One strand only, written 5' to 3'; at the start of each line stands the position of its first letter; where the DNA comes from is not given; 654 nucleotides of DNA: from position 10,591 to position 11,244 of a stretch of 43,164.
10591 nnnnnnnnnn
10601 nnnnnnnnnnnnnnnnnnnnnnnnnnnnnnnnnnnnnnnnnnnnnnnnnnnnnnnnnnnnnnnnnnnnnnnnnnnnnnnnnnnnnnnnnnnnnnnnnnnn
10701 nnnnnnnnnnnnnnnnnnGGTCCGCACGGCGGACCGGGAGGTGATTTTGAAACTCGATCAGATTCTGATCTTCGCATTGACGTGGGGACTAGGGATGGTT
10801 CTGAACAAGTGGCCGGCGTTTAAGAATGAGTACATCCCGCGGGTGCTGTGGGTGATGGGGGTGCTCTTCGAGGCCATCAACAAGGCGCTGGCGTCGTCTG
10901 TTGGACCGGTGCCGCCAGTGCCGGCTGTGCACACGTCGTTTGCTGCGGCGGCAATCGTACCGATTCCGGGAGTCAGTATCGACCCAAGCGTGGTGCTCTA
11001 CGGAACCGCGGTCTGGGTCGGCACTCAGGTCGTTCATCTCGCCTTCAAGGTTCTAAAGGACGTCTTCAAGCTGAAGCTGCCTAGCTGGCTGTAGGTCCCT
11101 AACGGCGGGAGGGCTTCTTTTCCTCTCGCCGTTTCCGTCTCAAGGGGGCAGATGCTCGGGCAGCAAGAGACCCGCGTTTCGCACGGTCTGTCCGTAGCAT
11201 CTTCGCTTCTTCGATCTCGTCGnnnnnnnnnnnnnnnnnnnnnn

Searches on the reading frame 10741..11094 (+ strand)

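Call 79: search_protein_families(library=pfam, proteins=[window:10741-11094:+], max_evalue=0.001)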
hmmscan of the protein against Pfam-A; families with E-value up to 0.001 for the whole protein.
window:10741-11094:+ (117 aa): 1 family
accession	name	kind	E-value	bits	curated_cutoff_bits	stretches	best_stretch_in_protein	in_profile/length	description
PF16079.10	Phage_holin_5_2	-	3e-05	24.6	29.2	1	15-50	6-41/76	Phage holin family Hol44, in holin superfamily V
